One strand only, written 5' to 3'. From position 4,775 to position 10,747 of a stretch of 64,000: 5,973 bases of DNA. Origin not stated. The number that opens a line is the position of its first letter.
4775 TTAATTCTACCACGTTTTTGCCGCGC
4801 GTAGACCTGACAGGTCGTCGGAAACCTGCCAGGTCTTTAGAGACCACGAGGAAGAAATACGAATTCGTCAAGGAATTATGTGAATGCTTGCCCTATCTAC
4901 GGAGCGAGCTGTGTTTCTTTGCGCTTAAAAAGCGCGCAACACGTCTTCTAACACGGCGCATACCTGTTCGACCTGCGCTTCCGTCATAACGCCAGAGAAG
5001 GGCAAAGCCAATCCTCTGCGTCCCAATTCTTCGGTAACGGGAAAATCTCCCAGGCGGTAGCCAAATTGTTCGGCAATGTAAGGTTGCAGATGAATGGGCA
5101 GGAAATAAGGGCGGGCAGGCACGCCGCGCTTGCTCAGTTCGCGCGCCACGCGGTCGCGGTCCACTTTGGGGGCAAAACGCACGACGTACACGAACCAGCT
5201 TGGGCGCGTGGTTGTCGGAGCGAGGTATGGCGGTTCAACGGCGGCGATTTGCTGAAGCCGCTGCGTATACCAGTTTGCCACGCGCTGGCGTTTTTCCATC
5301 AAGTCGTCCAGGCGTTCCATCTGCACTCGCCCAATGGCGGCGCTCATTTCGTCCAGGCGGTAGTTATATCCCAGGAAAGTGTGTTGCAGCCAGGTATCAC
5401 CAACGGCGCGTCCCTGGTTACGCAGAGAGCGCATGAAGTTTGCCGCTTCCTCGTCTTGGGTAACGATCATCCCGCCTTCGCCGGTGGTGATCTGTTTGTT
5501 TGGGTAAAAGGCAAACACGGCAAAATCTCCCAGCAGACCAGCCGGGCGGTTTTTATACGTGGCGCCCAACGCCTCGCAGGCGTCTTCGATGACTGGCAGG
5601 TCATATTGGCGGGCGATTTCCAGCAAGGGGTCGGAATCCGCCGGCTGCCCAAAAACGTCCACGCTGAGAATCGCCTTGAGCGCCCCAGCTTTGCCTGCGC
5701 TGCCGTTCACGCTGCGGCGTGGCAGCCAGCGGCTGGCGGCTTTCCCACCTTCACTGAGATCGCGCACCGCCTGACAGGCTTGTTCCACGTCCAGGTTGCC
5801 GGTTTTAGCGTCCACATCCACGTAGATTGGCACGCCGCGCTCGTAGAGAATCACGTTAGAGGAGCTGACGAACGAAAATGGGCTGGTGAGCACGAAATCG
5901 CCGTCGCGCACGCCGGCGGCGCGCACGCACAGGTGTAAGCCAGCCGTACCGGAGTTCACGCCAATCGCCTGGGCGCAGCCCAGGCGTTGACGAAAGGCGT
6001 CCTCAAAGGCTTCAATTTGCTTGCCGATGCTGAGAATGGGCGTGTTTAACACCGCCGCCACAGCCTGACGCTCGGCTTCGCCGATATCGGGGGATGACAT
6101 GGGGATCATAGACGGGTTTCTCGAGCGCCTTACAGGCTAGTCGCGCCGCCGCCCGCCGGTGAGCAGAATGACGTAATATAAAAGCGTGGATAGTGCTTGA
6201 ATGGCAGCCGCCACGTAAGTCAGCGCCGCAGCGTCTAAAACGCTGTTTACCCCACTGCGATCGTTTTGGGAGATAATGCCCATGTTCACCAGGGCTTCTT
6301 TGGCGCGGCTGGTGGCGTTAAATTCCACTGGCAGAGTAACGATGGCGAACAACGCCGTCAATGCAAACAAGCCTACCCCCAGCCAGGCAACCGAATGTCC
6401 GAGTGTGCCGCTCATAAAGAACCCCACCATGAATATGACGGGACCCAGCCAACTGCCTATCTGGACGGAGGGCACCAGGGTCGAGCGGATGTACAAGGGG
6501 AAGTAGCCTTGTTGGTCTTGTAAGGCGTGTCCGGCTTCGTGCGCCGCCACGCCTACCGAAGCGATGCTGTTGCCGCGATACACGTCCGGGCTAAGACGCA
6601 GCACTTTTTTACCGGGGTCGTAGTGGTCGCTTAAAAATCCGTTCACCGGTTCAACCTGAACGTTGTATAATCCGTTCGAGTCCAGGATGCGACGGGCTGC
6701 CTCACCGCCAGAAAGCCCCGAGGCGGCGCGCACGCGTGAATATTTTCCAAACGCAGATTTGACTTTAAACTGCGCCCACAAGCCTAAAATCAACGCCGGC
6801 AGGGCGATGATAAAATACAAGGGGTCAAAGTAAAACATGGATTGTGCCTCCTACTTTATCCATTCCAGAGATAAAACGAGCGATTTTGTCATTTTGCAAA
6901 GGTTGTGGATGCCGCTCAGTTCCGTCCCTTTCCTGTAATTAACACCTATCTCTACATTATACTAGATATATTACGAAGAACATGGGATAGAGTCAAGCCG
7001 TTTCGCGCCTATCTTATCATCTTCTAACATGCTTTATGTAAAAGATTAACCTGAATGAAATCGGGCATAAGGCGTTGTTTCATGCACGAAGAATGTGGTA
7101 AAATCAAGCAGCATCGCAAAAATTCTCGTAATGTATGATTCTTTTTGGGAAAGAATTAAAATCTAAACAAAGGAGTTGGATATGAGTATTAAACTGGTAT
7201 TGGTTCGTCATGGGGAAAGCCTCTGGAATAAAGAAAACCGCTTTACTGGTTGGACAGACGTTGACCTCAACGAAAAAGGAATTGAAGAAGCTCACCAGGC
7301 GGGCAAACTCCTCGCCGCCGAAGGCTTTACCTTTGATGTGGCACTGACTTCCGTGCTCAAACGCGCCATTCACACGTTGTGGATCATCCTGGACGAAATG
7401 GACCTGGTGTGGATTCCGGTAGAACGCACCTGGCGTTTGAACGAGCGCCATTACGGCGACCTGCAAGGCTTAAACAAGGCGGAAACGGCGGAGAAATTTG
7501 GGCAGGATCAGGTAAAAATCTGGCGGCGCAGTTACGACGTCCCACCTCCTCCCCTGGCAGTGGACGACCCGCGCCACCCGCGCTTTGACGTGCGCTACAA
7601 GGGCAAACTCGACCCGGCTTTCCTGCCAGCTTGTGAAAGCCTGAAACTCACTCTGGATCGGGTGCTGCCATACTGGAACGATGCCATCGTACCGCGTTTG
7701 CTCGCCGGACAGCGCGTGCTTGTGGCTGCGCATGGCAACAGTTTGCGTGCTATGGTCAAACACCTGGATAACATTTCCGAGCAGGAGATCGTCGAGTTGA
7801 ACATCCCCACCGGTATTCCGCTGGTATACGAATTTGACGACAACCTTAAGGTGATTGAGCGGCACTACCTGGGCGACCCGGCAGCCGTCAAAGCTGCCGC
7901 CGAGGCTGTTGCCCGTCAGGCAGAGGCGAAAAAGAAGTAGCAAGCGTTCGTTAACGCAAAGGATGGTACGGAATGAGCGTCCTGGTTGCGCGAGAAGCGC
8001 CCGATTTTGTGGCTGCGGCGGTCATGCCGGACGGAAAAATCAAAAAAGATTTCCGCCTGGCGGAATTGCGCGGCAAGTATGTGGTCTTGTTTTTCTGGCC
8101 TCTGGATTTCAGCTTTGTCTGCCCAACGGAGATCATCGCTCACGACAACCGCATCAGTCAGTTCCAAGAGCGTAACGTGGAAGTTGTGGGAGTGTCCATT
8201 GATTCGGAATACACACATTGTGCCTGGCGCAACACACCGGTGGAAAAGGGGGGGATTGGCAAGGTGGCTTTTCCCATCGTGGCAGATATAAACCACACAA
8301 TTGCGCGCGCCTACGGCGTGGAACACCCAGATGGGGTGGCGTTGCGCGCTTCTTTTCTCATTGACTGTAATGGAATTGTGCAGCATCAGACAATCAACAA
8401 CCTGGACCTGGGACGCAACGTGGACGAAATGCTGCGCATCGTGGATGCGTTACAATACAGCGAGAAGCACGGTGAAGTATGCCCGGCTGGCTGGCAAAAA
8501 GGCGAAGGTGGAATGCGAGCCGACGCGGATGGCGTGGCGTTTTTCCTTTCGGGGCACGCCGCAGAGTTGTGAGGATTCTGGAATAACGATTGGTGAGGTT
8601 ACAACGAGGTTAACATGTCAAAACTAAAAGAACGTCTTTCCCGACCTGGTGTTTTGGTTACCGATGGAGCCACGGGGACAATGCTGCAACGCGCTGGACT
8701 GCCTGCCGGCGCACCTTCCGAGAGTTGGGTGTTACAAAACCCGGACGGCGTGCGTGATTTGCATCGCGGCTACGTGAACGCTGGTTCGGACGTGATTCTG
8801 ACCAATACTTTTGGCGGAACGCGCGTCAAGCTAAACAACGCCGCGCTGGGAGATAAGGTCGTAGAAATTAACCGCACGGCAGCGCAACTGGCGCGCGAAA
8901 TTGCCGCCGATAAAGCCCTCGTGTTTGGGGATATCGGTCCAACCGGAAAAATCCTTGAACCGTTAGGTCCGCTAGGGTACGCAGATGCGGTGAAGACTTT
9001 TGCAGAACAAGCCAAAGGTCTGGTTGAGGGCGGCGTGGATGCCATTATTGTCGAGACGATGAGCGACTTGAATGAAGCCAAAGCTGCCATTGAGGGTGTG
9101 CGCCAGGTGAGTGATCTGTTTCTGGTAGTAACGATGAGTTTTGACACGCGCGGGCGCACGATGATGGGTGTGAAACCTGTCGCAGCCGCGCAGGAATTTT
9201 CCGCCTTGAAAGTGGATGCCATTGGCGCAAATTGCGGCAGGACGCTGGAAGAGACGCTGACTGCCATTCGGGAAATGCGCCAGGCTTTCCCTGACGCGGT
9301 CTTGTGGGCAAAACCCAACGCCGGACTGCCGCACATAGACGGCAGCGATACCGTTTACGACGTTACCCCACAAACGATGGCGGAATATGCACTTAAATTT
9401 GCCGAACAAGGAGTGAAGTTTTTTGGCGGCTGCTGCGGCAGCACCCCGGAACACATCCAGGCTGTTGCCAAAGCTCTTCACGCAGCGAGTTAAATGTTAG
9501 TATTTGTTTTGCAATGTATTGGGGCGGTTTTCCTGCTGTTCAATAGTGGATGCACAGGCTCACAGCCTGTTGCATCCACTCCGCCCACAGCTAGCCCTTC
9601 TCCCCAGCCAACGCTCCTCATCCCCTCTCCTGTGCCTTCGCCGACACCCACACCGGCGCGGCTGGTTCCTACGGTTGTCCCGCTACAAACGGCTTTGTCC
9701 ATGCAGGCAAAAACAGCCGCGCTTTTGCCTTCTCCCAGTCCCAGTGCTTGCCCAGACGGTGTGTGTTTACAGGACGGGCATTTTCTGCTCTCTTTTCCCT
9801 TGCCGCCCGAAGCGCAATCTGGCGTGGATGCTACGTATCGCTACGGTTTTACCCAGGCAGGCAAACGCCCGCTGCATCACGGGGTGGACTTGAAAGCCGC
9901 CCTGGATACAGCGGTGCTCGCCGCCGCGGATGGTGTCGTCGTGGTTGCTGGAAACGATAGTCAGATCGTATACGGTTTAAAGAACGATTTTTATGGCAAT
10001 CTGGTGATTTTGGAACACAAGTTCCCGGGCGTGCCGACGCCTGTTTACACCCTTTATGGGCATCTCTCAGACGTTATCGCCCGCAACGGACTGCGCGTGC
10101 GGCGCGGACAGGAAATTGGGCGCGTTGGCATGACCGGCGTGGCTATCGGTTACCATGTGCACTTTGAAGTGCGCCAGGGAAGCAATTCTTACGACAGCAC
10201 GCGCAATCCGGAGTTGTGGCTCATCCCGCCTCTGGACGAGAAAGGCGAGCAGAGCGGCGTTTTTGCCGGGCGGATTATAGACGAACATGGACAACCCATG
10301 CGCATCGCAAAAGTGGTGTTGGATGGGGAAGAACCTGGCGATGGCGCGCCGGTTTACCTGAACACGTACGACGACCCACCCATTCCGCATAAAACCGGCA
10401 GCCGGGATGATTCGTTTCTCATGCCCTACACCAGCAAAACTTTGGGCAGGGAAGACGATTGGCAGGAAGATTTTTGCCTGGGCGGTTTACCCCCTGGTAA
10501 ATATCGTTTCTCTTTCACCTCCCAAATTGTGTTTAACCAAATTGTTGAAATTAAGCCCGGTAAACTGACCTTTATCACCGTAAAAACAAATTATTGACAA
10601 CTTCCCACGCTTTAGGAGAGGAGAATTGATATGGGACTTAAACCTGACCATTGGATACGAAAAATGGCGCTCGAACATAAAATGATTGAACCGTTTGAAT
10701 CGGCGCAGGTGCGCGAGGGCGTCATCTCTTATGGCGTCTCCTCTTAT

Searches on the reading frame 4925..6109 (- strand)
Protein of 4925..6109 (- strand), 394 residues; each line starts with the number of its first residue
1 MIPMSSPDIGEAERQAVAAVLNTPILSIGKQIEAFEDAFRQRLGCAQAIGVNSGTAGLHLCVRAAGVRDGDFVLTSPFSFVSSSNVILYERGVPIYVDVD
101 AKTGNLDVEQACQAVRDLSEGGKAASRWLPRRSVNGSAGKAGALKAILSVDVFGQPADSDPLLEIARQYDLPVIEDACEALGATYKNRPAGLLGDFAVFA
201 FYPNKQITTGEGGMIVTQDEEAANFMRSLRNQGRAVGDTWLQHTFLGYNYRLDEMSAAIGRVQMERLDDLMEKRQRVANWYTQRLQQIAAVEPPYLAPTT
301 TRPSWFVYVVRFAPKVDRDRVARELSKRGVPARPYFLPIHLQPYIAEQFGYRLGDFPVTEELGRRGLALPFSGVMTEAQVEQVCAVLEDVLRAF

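Call 69: search_protein_families(library=pfam, proteins=[window:4925-6109:-], max_evalue=0.00001)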
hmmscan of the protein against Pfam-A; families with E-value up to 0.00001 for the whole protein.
window:4925-6109:- (394 aa): 2 families
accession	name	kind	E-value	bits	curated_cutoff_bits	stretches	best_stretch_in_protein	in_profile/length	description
PF01041.23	DegT_DnrJ_EryC1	-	4.1e-104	349.1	19.8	1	8-387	2-359/360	DegT/DnrJ/EryC1/StrS aminotransferase family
PF01212.27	Beta_elim_lyase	-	5.6e-07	29.6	27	0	163-293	155-273/288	Beta-eliminating lyase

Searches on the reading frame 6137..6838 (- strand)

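Call 69: search_protein_families(library=pfam, proteins=[window:6137-6838:-], max_evalue=0.00001)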
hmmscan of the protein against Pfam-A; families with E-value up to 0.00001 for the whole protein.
window:6137-6838:- (233 aa): 1 family
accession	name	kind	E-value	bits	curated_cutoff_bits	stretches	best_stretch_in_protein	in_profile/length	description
PF04298.18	Zn_peptidase_2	-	1.1e-85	287.1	27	1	8-226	1-217/218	Putative neutral zinc metallopeptidase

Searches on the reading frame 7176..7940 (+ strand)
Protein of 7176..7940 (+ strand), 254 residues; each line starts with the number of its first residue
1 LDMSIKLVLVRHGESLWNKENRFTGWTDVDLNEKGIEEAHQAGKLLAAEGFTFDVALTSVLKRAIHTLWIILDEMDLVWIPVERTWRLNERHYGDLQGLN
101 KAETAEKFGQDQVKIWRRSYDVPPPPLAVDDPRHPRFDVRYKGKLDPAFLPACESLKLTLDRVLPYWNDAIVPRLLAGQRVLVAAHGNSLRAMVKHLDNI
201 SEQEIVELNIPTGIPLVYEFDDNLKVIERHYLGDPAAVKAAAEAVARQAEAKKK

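Call 69: search_protein_families(library=pfam, proteins=[window:7176-7940:+], max_evalue=0.00001)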
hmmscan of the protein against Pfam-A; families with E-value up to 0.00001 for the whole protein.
window:7176-7940:+ (254 aa): 1 family
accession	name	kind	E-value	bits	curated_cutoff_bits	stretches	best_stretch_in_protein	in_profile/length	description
PF00300.27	His_Phos_1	-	3.6e-37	128.4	21.7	1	7-126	1-115/194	Histidine phosphatase superfamily (branch 1)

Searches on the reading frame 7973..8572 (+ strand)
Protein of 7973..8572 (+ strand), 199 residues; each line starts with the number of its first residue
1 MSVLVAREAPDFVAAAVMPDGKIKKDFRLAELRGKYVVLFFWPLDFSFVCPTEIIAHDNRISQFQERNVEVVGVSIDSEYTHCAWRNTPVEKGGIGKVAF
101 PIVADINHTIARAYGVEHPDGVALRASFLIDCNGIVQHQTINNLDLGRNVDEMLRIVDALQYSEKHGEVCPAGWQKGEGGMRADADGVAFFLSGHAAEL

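Call 69: search_protein_families(library=pfam, proteins=[window:7973-8572:+], max_evalue=0.00001)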
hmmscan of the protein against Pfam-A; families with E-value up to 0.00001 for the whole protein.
window:7973-8572:+ (199 aa): 3 families
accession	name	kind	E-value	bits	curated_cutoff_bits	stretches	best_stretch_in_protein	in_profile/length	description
PF00578.27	AhpC-TSA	-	1.6e-35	122.1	26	1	5-138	1-123/124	AhpC/TSA family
PF08534.16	Redoxin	-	1.1e-16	61.4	26.6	1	7-144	4-136/148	Redoxin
PF10417.14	1-cysPrx_C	-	2.2e-11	43.9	21.1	1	159-192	1-39/41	C-terminal domain of 1-Cys peroxiredoxin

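Call 88: list_cluster_members(proteins=[window:7973-8569:+, window:10631-11182:+, window:8615-9490:+, window:6140-6838:-, window:12732-14348:-, window:11189-12181:+, window:4928-6109:-, window:50913-51713:-])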
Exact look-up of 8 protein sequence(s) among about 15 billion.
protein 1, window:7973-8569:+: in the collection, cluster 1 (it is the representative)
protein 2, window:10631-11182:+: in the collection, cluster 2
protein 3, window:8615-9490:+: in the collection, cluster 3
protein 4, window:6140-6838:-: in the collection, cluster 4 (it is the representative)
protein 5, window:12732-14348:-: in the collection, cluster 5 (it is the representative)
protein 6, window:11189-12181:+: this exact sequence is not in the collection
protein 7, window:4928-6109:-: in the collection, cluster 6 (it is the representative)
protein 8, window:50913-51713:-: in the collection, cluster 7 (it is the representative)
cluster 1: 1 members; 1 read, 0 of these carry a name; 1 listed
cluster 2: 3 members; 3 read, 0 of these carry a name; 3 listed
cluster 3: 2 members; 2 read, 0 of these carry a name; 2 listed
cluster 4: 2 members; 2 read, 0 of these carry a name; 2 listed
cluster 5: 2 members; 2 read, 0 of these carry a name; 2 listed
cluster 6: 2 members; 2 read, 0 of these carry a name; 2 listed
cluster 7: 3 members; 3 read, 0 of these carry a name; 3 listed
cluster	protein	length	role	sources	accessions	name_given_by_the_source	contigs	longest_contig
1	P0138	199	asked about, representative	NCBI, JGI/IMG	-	-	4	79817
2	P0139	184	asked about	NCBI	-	-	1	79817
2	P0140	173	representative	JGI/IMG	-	-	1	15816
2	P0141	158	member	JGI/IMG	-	-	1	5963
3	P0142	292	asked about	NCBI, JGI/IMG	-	-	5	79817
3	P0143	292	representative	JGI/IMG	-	-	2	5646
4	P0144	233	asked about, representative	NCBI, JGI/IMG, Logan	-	-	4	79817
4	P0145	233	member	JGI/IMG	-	-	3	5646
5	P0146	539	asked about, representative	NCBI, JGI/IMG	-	-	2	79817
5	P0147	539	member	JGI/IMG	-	-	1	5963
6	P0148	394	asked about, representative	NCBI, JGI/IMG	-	-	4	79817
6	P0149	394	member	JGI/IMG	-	-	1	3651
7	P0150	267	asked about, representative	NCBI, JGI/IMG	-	-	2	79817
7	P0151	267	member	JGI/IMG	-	-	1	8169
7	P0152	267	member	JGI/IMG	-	-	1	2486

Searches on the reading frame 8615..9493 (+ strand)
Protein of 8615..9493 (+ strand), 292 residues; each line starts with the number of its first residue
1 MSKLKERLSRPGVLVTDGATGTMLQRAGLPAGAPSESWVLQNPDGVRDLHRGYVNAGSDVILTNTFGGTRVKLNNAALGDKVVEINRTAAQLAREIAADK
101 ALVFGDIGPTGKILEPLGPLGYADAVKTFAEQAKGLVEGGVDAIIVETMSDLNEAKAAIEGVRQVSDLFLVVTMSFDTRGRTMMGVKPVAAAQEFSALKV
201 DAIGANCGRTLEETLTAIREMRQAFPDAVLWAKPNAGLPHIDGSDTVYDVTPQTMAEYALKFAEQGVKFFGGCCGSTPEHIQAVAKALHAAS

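Call 69: search_protein_families(library=pfam, proteins=[window:8615-9493:+], max_evalue=0.00001)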
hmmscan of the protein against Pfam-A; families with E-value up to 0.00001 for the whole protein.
window:8615-9493:+ (292 aa): 1 family
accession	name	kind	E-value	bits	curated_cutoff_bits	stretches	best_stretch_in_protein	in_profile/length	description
PF02574.22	S-methyl_trans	-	1.2e-72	245.6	22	1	14-288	1-283/283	Homocysteine S-methyltransferase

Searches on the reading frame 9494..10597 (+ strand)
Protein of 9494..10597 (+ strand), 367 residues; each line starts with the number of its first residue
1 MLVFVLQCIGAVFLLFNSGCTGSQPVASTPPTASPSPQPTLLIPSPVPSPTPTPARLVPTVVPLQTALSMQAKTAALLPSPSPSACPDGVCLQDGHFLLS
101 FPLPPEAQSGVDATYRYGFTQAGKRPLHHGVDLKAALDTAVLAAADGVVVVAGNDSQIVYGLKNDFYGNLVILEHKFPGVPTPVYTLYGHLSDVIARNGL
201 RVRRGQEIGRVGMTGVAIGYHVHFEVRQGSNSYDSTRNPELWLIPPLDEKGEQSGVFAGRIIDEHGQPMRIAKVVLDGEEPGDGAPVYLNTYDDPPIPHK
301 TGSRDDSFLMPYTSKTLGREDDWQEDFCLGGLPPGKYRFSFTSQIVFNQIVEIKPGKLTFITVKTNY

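Call 70: search_protein_families(library=pfam, proteins=[window:9494-10597:+], max_evalue=0.00001)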
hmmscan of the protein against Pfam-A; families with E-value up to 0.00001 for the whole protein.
window:9494-10597:+ (367 aa): 1 family
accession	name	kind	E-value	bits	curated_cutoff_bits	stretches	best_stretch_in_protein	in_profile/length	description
PF01551.29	Peptidase_M23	-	1.6e-22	79.9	28.7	1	128-234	3-95/96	Peptidase family M23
